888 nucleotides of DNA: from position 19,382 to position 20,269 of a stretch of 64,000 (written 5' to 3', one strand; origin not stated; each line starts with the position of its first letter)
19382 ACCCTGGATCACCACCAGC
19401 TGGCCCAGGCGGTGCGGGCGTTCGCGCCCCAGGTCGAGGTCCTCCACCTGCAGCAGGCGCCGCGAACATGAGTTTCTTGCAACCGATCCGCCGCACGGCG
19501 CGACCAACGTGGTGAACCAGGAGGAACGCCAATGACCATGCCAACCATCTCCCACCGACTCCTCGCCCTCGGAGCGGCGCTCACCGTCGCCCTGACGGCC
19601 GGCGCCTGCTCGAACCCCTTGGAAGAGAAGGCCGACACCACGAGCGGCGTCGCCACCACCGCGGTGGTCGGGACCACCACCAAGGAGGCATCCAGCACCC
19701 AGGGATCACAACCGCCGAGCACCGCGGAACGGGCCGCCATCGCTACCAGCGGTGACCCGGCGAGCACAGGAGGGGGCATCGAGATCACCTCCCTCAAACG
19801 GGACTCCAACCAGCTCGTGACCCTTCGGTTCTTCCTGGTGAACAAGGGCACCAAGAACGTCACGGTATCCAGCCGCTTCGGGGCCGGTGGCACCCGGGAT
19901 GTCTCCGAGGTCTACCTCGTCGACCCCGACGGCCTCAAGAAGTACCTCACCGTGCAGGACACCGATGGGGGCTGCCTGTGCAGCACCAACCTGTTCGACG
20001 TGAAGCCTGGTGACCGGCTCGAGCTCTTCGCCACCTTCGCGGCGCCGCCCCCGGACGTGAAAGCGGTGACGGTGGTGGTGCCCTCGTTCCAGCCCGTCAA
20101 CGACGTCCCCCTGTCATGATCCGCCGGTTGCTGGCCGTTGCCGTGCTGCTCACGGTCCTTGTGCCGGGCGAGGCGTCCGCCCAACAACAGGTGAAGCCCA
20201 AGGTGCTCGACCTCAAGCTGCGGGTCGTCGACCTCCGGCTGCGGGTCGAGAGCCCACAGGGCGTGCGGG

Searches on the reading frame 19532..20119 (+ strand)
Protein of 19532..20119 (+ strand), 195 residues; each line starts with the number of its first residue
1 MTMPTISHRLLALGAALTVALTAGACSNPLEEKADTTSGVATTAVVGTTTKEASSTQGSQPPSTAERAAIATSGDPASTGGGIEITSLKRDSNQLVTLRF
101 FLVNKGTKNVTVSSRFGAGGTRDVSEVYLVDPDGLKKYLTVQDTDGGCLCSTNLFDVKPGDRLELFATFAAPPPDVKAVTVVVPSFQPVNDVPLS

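Call 4: search_protein_families(library=ncbifam, proteins=[window:19532-20119:+], max_evalue=0.01)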
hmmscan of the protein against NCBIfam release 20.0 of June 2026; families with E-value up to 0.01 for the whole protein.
window:19532-20119:+ (195 aa): 1 family
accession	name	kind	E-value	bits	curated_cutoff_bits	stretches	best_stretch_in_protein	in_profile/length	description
NF007830.1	PRK10540.1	equivalog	0.0019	18.1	98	1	3-53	1-51/72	osmotically-inducible lipoprotein OsmB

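Call 5: search_protein_families(library=pfam, proteins=[window:19532-20119:+], max_evalue=0.01)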
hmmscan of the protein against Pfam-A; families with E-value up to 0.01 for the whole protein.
window:19532-20119:+ (195 aa): 0 families

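Call 43: find_homologous_proteins(query=window:19532-20119:+, max_evalue=0.001)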
Query window:19532-20119:+ (195 aa): 19 proteins with E <= 0.001 among 1171 candidates.
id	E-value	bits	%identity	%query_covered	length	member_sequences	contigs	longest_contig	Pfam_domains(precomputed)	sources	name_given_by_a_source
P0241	2.5e-119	414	100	100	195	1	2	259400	-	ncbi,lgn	-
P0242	1.1e-76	275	72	100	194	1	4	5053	-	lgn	-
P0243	1.2e-75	271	70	97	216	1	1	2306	-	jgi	-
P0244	4.4e-57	211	60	93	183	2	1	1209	-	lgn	-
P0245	6.6e-53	197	64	74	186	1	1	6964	-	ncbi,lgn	-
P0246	1.2e-51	193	55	91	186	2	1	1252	-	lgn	-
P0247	4.1e-50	188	59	88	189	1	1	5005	-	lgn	-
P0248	4.5e-50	188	53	92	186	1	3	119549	-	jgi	-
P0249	7.4e-50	187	53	97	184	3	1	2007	-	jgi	jgi:hypothetical protein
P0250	2.1e-48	183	54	94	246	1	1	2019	-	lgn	-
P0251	1.2e-46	177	55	93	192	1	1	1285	-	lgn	-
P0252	4.0e-44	169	73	55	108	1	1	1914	-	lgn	-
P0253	1.3e-41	160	61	65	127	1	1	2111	-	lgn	-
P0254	1.1e-27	115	46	58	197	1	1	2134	-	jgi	jgi:hypothetical protein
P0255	4.1e-25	107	47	58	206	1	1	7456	-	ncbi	-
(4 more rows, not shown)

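Call 58: predict_structure(alignment_id=A3)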
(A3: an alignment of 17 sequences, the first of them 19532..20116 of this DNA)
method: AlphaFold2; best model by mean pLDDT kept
length: 195 residues; sequences in the alignment: 17
mean_pLDDT: 77.1   pTM: 0.63
mean pLDDT of the five models: 77.1, 76.1, 74.5, 70.7, 69.5
residues with pLDDT >= 90: 99; 70-90: 28; 50-70: 23; < 50: 45
segments of 3 or more residues with pLDDT < 50: 27-65
pLDDT, mean of each block of 10 residues (from residue 1): 65 52 48 44 41 39 63 89 96 97 92 73 91 95 92 91 96 97 95 97
secondary structure, 60 per line:
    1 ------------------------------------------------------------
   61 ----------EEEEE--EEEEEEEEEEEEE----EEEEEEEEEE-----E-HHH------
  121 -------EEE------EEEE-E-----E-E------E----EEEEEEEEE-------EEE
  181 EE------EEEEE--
elements in order: E71-75 E78-90 E95-104 E128-130 E137-140 E162-170 E178-182 E189-193

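Call 60: fold_search(model_id=the predicted structure, library=pdb)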
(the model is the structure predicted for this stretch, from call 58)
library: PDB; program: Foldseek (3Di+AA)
matches with E <= 10: 1366; with E <= 0.001: 1
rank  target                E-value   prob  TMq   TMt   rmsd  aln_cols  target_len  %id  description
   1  9a4z_A                5.5e-04  1.00  0.38  0.41  26.7       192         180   14  Integrative model of YXKC-DACA by crosslinking MS and deep learning (released 2024-09-18)
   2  5bxg                  2.7e-03  1.00  0.33  0.40   7.8       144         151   13  Crystal structure of an uncharacterized beta-sandwich protein (CD630_09570) from Clostridium difficile 630 at 1.90 A res (released 2015-07-08)
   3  6pbk_A                3.7e-03  1.00  0.31  0.45   4.8       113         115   12  Archaellum periplasmic stator protein complex FlaF and FlaG from Sulfolobus acidocaldarius (released 2019-11-20)
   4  4les                  5.9e-03  1.00  0.33  0.43   6.4       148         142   10  2.2 Angstrom Crystal Structure of Conserved Hypothetical Protein from Bacillus anthracis. (released 2013-08-07)
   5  4eae_A                7.7e-03  1.00  0.38  0.40   7.9       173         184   12  The crystal structure of a functionally unknown protein from Listeria monocytogenes EGD-e (released 2012-04-04)
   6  5tuh_B                7.7e-03  1.00  0.32  0.50   4.7       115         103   12  Archaellum periplasmic stator protein FlaG from Sulfolobus acidocaldarius (released 2018-01-10)
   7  1lmi                  8.1e-03  1.00  0.37  0.52   5.2       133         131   14  1.5 ANGSTROM RESOLUTION CRYSTAL STRUCTURE OF A SECRETED PROTEIN FROM MYCOBACTERIUM TUBERCULOSIS-MPT63 (released 2002-12-04)
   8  9qpq_H                1.1e-02  1.00  0.32  0.27   5.2       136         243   11  The structure of the COPI leaf bound to GOLPH3 (released 2025-10-22)
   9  5tug_A                1.2e-02  0.99  0.31  0.45   4.7       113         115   12  Archaellum periplasmic stator protein complex FlaF and FlaG from Sulfolobus acidocaldarius (released 2018-01-10)
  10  4eae_B                1.2e-02  0.99  0.36  0.37   9.4       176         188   11  The crystal structure of a functionally unknown protein from Listeria monocytogenes EGD-e (released 2012-04-04)
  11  8xrx_C                1.4e-02  0.96  0.28  0.10   7.4       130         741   11  The crystal structure of a GH3 enzyme CcBgl3B with glucose and gentiobiose (released 2024-04-10)
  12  4jo5                  1.6e-02  0.93  0.25  0.28  14.6       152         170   12  CBM3a-L domain with flanking linkers from scaffoldin cipA of cellulosome of Clostridium thermocellum (released 2013-07-17)
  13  9pue_A                1.7e-02  0.98  0.29  0.24   6.6       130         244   15  Structure of Alpha Appendage of AP2 bound to the FxDxF motif derived of CCDC32 (released 2026-04-08)
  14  3nrf_A                1.7e-02  0.98  0.27  0.45  14.0       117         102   12  Crystal structure of an apag protein (PA1934) from pseudomonas aeruginosa pao1 at 1.50 A resolution (released 2010-07-28)
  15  9ppp_A                1.8e-02  0.97  0.27  0.23   8.1       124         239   13  Structure of Alpha Appendage of AP2 bound to the extended FxDxF motif derived of CCDC32 (released 2026-04-08)
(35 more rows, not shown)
